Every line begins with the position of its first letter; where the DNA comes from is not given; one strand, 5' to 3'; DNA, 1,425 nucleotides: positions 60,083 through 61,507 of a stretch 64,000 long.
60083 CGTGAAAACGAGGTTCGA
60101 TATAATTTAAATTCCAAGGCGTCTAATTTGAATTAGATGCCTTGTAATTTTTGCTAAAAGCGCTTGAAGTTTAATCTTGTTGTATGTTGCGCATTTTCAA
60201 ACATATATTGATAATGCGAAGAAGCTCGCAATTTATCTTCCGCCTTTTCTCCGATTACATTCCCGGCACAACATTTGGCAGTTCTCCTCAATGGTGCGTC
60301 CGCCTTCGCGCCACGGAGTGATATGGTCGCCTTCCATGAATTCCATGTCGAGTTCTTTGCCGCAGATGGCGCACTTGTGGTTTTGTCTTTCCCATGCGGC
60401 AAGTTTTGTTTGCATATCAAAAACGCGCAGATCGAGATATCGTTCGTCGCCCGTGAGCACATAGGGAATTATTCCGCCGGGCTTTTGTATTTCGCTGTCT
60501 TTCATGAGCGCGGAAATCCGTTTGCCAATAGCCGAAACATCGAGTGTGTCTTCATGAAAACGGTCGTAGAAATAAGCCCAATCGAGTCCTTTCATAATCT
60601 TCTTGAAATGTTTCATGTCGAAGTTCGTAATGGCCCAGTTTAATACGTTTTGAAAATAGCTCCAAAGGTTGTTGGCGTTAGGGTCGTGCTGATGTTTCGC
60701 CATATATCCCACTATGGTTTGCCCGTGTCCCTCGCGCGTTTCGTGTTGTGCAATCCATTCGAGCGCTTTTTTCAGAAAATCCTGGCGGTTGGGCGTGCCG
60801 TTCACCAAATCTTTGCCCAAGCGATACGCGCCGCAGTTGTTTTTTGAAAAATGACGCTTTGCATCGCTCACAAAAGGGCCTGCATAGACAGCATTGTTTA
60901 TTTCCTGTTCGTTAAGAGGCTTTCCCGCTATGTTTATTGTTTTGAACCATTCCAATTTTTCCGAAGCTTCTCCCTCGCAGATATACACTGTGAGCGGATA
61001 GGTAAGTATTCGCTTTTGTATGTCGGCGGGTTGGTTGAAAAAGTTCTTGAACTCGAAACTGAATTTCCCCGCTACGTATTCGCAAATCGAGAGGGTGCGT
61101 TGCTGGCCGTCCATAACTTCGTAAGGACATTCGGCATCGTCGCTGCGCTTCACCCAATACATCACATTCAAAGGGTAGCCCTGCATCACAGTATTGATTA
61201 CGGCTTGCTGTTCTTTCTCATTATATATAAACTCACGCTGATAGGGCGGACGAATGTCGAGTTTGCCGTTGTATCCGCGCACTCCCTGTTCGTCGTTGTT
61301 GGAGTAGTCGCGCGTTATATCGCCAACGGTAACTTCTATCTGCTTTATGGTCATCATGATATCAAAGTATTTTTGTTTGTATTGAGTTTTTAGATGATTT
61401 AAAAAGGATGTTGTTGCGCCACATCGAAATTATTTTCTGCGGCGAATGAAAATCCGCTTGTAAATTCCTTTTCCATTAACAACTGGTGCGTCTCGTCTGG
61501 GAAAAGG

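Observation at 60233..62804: Two diverged paralogous MTase + DUF262(-HNH) operons bracket the window in the same orientation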

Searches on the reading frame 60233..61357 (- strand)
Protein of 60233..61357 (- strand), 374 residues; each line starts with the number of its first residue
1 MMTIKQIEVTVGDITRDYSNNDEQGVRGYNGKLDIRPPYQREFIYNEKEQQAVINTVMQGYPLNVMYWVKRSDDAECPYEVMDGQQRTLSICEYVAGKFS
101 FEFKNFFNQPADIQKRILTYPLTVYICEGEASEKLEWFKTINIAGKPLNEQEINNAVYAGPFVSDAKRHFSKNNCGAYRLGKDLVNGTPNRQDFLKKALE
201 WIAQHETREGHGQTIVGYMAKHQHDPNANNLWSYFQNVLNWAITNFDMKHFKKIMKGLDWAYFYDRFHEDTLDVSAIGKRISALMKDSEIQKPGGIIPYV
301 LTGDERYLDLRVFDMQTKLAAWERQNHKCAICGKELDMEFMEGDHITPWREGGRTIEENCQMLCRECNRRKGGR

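Call 4: search_protein_families(library=pfam, proteins=[window:60233-61357:-], max_evalue=0.01)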
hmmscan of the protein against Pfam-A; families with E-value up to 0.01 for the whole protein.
window:60233-61357:- (374 aa): 4 families
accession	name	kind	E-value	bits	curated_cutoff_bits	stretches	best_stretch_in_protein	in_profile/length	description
PF03235.19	GmrSD_N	-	6.9e-17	62.6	33.2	1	34-157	12-197/199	GmrSD restriction endonuclease, N-terminal domain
PF01844.29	HNH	-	7.5e-14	52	21.4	1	329-372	1-45/47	HNH endonuclease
PF14279.12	HNH_5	-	9.8e-10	38.7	27.5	1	329-372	1-44/56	HNH endonuclease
PF20045.4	DUF6447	-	0.0018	18.5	27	1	249-280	27-58/75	Family of unknown function (DUF6447)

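Call 5: search_protein_families(library=padloc, proteins=[window:60233-61357:-], max_evalue=0.01)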
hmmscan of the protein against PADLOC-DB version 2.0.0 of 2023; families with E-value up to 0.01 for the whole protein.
window:60233-61357:- (374 aa): 9 families
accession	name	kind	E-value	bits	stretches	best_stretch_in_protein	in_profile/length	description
PDLC03418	REase_II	-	1.1e-120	401.2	1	2-371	1-369/372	Type II restriction enzyme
PDLC03877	NsnA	-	3.2e-25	87.2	1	30-164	62-206/385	-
PDLC04027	PD-T4-2_A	-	3.5e-12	44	2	30-99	49-115/363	-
PDLC02680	DndH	-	0.00022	16.6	1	236-311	625-698/1567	DndH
PDLC04150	HEC-05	-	0.00029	17.8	1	37-73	25-61/583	-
PDLC03656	mREase_IV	-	0.00058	17.7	1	270-370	151-254/277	Type IV methyl-directed restriction enzyme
PDLC04151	HEC-05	-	0.0006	16.6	0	37-69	43-76/600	-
PDLC02690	Orf5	-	0.0017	15.3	1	35-130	11-107/531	Orf5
PDLC03478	REase_II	-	0.0033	15.2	1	320-371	103-158/219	Type II restriction enzyme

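Call 6: search_protein_families(library=ncbifam, proteins=[window:60233-61357:-], max_evalue=0.01)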
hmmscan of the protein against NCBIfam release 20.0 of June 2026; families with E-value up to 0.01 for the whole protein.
window:60233-61357:- (374 aa): 2 families
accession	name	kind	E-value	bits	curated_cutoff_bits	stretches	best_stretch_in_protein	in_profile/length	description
NF040563.1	guided_IscB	equivalog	2e-07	30.4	175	1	312-372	178-236/314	RNA-guided endonuclease IscB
NF049971.1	CRISPR_Cas9d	exception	4.3e-07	28.9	375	1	316-374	535-596/986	type II CRISPR RNA-guided endonuclease Cas9d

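Call 13: search_solved_structures(query=window:60233-61357:-, max_evalue=0.01)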
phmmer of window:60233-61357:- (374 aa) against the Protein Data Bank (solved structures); distinct sequences matched with E-value up to 0.01: 9.
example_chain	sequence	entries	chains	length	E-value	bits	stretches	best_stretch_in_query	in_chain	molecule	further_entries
8w2z_A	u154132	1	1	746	0.00023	23.2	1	322-374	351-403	HNH nuclease domain-containing protein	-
8zq9_B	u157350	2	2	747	0.00023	23.2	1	322-374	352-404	a protein | HNH nuclease domain-containing protein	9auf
8w2s_A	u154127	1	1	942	0.00035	22.7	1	322-374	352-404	HNH nuclease domain-containing protein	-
9k32_A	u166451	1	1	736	0.00063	21.8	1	325-374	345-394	HNH nuclease domain-containing protein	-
9lgi_A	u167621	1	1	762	0.00077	21.5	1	320-374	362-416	HNH nuclease domain-containing protein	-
8d2k_A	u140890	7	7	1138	0.0011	21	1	326-374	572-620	CRISPR-associated endonuclease, Csn1 family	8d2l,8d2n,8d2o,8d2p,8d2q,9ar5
6ghc_A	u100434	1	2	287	0.0015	20.6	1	268-370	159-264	5-methylcytosine-specific restriction enzyme A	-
4h9d_A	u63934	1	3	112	0.0028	19.7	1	328-371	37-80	HNH endonuclease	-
8zdr_C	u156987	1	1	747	0.0055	18.7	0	322-374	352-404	a protein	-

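Call 15: find_related_loci(query=window:60233-61357:-, collection=genome_contigs, flank=4000)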
Query window:60233-61357:- (374 aa) in genome_contigs; peptide patterns used: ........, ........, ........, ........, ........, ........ (x = any residue, [..] = any of these).
600 stretches matched a pattern (row limit reached: there are more); 579 encode a relative of the query (tblastn E <= 1e-3); the best 80 are kept; 80 distinct loci.
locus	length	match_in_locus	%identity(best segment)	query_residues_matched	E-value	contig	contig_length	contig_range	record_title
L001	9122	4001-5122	93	1-374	0e+0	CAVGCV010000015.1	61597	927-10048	bacterium isolate H07676-L1_cleanbin_000009 genome assembly, contig: Spades_H07676-L1_contig_307, whole genome shotgun s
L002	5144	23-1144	92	1-374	0e+0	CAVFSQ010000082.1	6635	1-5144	Bacteroidaceae bacterium isolate H07646-L1_cleanbin_000067 genome assembly, contig: Spades_H07646-L1_contig_7438, whole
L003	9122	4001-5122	84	1-374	0e+0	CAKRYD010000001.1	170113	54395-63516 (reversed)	MAG: uncultured Bacteroidaceae bacterium isolate REFINED_METABAT215_TOP10_CONTIGS_1500_ASSEMBLY_K77_MERGED__Hadza_MoBio_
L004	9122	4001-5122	83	1-374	0e+0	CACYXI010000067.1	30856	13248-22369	MAG: uncultured Bacteroidales bacterium isolate RUG12352 genome assembly, contig: RUG12352_asm_67, whole genome shotgun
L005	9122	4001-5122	84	1-374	0e+0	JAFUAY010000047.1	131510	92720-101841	MAG: Prevotella sp. isolate RGIG4329 Roe_deer_Duodenum.Co__c511967, whole genome shotgun sequence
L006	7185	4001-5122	83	1-374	0e+0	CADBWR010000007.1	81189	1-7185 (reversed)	MAG: uncultured Bacteroidales bacterium isolate RUG14378 genome assembly, contig: RUG14378_asm_7, whole genome shotgun s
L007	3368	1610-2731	83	1-374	0e+0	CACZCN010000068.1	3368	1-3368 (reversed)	MAG: uncultured Prevotellaceae bacterium isolate RUG12487 genome assembly, contig: RUG12487_asm_68, whole genome shotgun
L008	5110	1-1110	83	5-374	0e+0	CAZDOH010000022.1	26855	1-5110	MAG TPA_asm: uncultured Prevotella sp. isolate binchicken_co323_18 genome assembly, contig: NODE_1549_length_26855_cov_8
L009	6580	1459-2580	82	1-374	0e+0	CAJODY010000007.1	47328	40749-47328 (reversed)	uncultured Bacteroidaceae bacterium isolate Red_deer_1_mag_82 genome assembly, contig: scaffold_825, whole genome shotgu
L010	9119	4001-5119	83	2-374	0e+0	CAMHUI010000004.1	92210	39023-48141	MAG: uncultured Prevotellaceae bacterium isolate SRR11784294_bin.48_metaWRAP_v1.3_MAG genome assembly, contig: ERZ122031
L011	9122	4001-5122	82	1-374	0e+0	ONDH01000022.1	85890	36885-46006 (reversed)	uncultured Prevotellaceae bacterium isolate RUG204 genome assembly, contig: scaffold_565, whole genome shotgun sequence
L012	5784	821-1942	82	1-374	0e+0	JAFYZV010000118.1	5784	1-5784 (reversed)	MAG: Prevotella sp. isolate RGIG7572 Water_buffalos_Omasum-3__c401085, whole genome shotgun sequence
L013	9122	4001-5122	82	1-374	0e+0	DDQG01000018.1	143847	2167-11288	MAG TPA_asm: Prevotellaceae bacterium UBA2448 UBA2448_contig_1134, whole genome shotgun sequence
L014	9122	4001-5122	82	1-374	0e+0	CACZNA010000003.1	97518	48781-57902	MAG: uncultured Bacteroidia bacterium isolate RUG12769 genome assembly, contig: RUG12769_asm_3, whole genome shotgun seq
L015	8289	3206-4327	82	1-374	0e+0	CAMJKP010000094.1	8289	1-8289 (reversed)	MAG: uncultured Prevotellaceae bacterium isolate SRR12081293_bin.68_metaWRAP_v1.3_MAG genome assembly, contig: ERZ122897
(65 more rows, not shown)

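Call 18: find_homologous_proteins(query=window:60233-61357:-, max_evalue=1e-20)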
Query window:60233-61357:- (374 aa): 8000 proteins with E <= 1e-20 among 8000 candidates; the best 120 are listed.
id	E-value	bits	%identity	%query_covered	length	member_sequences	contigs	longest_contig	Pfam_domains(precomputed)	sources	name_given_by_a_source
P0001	1.1e-249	846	94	100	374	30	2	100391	PF01844.30,PF14279.13,PF03235.20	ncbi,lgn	-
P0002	1.3e-226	770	85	100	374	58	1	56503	PF01844.30,PF14279.13,PF03235.20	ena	-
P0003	1.2e-224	763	84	100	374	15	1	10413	PF01844.30,PF14279.13,PF03235.20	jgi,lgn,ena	jgi:hypothetical protein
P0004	7.9e-224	761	84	100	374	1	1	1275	PF01844.30,PF14279.13,PF03235.20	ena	-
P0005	2.1e-223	759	83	100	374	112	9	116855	PF01844.30,PF14279.13,PF03235.20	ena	-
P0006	2.5e-223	759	84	100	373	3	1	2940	PF01844.30,PF14279.13,PF03235.20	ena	-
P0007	4.3e-223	758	83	100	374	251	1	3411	PF01844.30,PF14279.13,PF03235.20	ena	-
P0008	4.5e-223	758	84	100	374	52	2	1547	PF01844.30,PF14279.13,PF03235.20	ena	-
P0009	8.9e-223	757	84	100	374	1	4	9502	PF01844.30,PF14279.13,PF03235.20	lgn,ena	-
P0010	1.2e-222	757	83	100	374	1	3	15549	PF01844.30,PF14279.13,PF03235.20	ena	-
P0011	2.0e-222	756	84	100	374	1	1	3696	PF01844.30,PF14279.13,PF03235.20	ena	-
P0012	2.7e-222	756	83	100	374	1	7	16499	PF01844.30,PF14279.13,PF03235.20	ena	-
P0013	8.4e-222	754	83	100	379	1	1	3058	PF01844.30,PF14279.13,PF03235.20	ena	-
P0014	1.0e-221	754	83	100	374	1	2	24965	PF01844.30,PF14279.13,PF03235.20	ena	-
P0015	1.6e-221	753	83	100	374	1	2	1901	PF01844.30,PF14279.13,PF03235.20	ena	-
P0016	1.6e-221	753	84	100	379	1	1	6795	PF01844.30,PF14279.13,PF03235.20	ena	-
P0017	2.3e-221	752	83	100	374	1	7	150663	PF01844.30,PF14279.13,PF03235.20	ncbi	-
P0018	2.4e-221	752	83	100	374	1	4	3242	PF01844.30,PF14279.13,PF03235.20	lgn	-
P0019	2.4e-221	752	83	100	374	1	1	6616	PF01844.30,PF14279.13,PF03235.20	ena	-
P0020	2.8e-221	752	83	100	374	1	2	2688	PF01844.30,PF14279.13,PF03235.20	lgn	-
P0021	3.4e-221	752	83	100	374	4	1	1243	PF01844.30,PF14279.13,PF03235.20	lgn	-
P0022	6.8e-221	751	83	100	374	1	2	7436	PF01844.30,PF14279.13,PF03235.20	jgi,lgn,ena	jgi:hypothetical protein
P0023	7.3e-221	751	83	100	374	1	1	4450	PF01844.30,PF14279.13,PF03235.20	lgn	-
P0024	8.0e-221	751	82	100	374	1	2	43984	PF01844.30,PF14279.13,PF03235.20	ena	-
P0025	1.1e-220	750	83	100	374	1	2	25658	PF01844.30,PF14279.13,PF03235.20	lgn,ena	-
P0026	1.4e-220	750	83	100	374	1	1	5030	PF01844.30,PF14279.13,PF03235.20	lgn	-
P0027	1.4e-220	750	82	100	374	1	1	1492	PF01844.30,PF14279.13,PF03235.20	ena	-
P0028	1.4e-220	750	83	100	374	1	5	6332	PF01844.30,PF14279.13,PF03235.20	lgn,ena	-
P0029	1.5e-220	750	83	100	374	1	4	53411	PF01844.30,PF14279.13,PF03235.20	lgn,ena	-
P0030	3.6e-220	749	83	100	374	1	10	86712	PF01844.30,PF14279.13,PF03235.20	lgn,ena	-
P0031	3.9e-220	748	83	100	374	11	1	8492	PF01844.30,PF14279.13,PF03235.20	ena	-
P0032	4.0e-220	748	82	100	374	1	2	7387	PF01844.30,PF14279.13,PF03235.20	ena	-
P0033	4.1e-220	748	82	100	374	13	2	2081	PF01844.30,PF14279.13,PF03235.20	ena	-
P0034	4.7e-220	748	82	100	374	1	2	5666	PF01844.30,PF14279.13,PF03235.20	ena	-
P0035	5.0e-220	748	82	100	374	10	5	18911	PF01844.30,PF14279.13,PF03235.20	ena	-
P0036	7.4e-220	748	83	100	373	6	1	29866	PF01844.30,PF14279.13,PF03235.20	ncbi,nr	ncbi:MAG: HNH endonuclease [Muribaculaceae bacterium]|nr:HNH endonuclease [Muribaculaceae bacterium]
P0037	7.4e-220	747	83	100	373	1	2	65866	PF01844.30,PF14279.13,PF03235.20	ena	-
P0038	8.6e-220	747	82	100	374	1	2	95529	PF01844.30,PF14279.13,PF03235.20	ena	-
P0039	8.8e-220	747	82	100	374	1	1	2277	PF01844.30,PF14279.13,PF03235.20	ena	-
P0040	1.1e-219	747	82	100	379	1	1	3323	PF01844.30,PF14279.13,PF03235.20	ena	-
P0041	1.3e-219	747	81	100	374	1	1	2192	PF01844.30,PF14279.13,PF03235.20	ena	-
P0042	1.9e-219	746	83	100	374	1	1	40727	PF01844.30,PF14279.13,PF03235.20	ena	-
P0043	2.0e-219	746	82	100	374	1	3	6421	PF01844.30,PF14279.13,PF03235.20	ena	-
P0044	2.0e-219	746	81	100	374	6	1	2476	PF01844.30,PF14279.13,PF03235.20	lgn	-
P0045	2.0e-219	746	82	100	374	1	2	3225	PF01844.30,PF14279.13,PF03235.20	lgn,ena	-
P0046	2.2e-219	746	83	100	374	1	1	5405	PF01844.30,PF14279.13,PF03235.20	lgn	-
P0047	2.3e-219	746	81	100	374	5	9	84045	PF01844.30,PF14279.13,PF03235.20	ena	-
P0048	2.5e-219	746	82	100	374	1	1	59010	PF01844.30,PF14279.13,PF03235.20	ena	-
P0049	2.6e-219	746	83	100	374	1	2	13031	PF01844.30,PF14279.13,PF03235.20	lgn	-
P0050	2.6e-219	746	84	99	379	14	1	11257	PF01844.30,PF14279.13,PF03235.20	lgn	-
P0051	2.7e-219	746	82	100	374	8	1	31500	PF01844.30,PF14279.13,PF03235.20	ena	-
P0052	2.8e-219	746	82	100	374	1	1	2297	PF01844.30,PF14279.13,PF03235.20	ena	-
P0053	2.8e-219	746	83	100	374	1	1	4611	PF01844.30,PF14279.13,PF03235.20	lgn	-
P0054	2.9e-219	746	82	100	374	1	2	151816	PF01844.30,PF14279.13,PF03235.20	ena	-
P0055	4.1e-219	745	83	99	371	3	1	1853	PF01844.30,PF14279.13,PF03235.20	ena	-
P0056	4.2e-219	745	82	100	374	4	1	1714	PF01844.30,PF14279.13,PF03235.20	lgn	-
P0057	4.6e-219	745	82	100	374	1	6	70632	PF01844.30,PF14279.13,PF03235.20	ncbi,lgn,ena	-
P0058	4.8e-219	745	82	100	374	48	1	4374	PF01844.30,PF14279.13,PF03235.20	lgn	-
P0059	4.9e-219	745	83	100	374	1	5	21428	PF01844.30,PF14279.13,PF03235.20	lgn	-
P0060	5.4e-219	745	83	100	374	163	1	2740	PF01844.30,PF14279.13,PF03235.20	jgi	-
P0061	5.6e-219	745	81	100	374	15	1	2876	PF01844.30,PF14279.13,PF03235.20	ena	-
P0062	5.9e-219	745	82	100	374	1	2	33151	PF01844.30,PF14279.13,PF03235.20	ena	-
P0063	6.2e-219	744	82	100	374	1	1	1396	PF01844.30,PF14279.13,PF03235.20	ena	-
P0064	6.9e-219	744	82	100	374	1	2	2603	PF01844.30,PF14279.13,PF03235.20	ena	-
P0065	7.7e-219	744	82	100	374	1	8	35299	PF01844.30,PF14279.13,PF03235.20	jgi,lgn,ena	jgi:hypothetical protein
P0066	7.8e-219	744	82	100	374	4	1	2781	PF01844.30,PF14279.13,PF03235.20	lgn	-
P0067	9.8e-219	744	83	100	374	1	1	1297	PF01844.30,PF14279.13,PF03235.20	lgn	-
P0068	9.9e-219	744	82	100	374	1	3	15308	PF01844.30,PF14279.13,PF03235.20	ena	-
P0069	1.1e-218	744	82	100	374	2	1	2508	PF01844.30,PF14279.13,PF03235.20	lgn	-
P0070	1.1e-218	744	82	100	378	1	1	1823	PF01844.30,PF14279.13,PF03235.20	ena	-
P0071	1.1e-218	744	82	100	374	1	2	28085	PF01844.30,PF14279.13,PF03235.20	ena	-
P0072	1.1e-218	744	82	100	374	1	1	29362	PF01844.30,PF14279.13,PF03235.20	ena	-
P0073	1.2e-218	744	83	100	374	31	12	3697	PF01844.30,PF14279.13,PF03235.20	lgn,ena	-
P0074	1.2e-218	744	82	100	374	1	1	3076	PF01844.30,PF14279.13,PF03235.20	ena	-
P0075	1.3e-218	743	83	100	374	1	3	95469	PF01844.30,PF14279.13,PF03235.20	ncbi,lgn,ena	-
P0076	1.9e-218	743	82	100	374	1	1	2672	PF01844.30,PF14279.13,PF03235.20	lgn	-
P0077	1.9e-218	743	82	100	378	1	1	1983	PF01844.30,PF14279.13,PF03235.20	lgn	-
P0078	1.9e-218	743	81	100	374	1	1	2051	PF01844.30,PF14279.13,PF03235.20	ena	-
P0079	1.9e-218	743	82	100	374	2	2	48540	PF01844.30,PF14279.13,PF03235.20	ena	-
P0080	2.1e-218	743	81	100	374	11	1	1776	PF01844.30,PF14279.13,PF03235.20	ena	-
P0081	2.2e-218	743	82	100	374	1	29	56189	PF01844.30,PF14279.13,PF03235.20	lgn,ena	-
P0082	2.4e-218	743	83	100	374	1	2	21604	PF01844.30,PF14279.13,PF03235.20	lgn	-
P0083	2.5e-218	742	82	100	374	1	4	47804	PF01844.30,PF14279.13,PF03235.20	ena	-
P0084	2.5e-218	742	82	100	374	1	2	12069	PF01844.30,PF14279.13,PF03235.20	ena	-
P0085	2.8e-218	742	82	100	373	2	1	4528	PF01844.30,PF14279.13,PF03235.20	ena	-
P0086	3.0e-218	742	83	99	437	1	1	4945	PF01844.30,PF14279.13,PF03235.20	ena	-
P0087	3.1e-218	742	81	100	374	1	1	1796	PF01844.30,PF14279.13,PF03235.20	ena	-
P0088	3.2e-218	742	82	100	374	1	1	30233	PF01844.30,PF14279.13,PF03235.20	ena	-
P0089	3.4e-218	742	82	100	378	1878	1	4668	PF01844.30,PF14279.13,PF03235.20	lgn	-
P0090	3.6e-218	742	82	100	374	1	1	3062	PF01844.30,PF14279.13,PF03235.20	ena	-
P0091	3.8e-218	742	81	100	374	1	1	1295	PF01844.30,PF14279.13,PF03235.20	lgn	-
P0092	4.2e-218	742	82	100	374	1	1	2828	PF01844.30,PF14279.13,PF03235.20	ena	-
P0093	4.3e-218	742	82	100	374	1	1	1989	PF01844.30,PF14279.13,PF03235.20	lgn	-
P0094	4.5e-218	742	82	100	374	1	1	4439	PF01844.30,PF14279.13,PF03235.20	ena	-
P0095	4.6e-218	742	81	100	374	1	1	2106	PF01844.30,PF14279.13,PF03235.20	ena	-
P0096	5.3e-218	741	82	100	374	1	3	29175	PF01844.30,PF14279.13,PF03235.20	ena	-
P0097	6.0e-218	741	81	100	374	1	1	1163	PF01844.30,PF14279.13,PF03235.20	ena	-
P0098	6.3e-218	741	81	100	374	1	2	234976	PF01844.30,PF14279.13,PF03235.20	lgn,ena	-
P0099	6.7e-218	741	83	100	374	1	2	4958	PF01844.30,PF14279.13,PF03235.20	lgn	-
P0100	7.0e-218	741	82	100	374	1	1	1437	PF01844.30,PF14279.13,PF03235.20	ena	-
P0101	7.4e-218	741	81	100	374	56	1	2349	PF01844.30,PF14279.13,PF03235.20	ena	-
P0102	7.5e-218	741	82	100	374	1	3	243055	PF01844.30,PF14279.13,PF03235.20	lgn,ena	-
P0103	7.5e-218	741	81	100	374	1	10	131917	PF01844.30,PF14279.13,PF03235.20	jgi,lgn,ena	-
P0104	7.6e-218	741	82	100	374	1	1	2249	PF01844.30,PF14279.13,PF03235.20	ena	-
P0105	7.7e-218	741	82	100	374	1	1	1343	PF01844.30,PF14279.13,PF03235.20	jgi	jgi:hypothetical protein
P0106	7.9e-218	741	82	100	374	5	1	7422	PF01844.30,PF14279.13,PF03235.20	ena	-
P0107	9.0e-218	741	81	100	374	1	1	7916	PF01844.30,PF14279.13,PF03235.20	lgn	-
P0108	9.0e-218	741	82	100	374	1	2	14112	PF01844.30,PF14279.13,PF03235.20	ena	-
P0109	9.1e-218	741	82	100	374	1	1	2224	PF01844.30,PF14279.13,PF03235.20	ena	-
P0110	9.1e-218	741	82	100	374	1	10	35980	PF01844.30,PF14279.13,PF03235.20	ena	-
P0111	9.5e-218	741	81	100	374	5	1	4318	PF01844.30,PF14279.13,PF03235.20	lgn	-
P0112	1.0e-217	740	82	100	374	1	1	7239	PF01844.30,PF14279.13,PF03235.20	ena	-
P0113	1.2e-217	740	82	100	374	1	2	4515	PF01844.30,PF14279.13,PF03235.20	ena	-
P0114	1.2e-217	740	82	100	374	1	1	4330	PF01844.30,PF14279.13,PF03235.20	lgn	-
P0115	1.2e-217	740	82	100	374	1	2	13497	PF01844.30,PF14279.13,PF03235.20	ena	-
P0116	1.3e-217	740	81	99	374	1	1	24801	PF01844.30,PF14279.13,PF03235.20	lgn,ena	-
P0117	1.3e-217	740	82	100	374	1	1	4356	PF01844.30,PF14279.13,PF03235.20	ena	-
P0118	1.4e-217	740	82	100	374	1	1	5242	PF01844.30,PF14279.13,PF03235.20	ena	-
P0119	1.4e-217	740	82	100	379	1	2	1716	PF01844.30,PF14279.13,PF03235.20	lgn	-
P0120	1.5e-217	740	82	100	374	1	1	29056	PF01844.30,PF14279.13,PF03235.20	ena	-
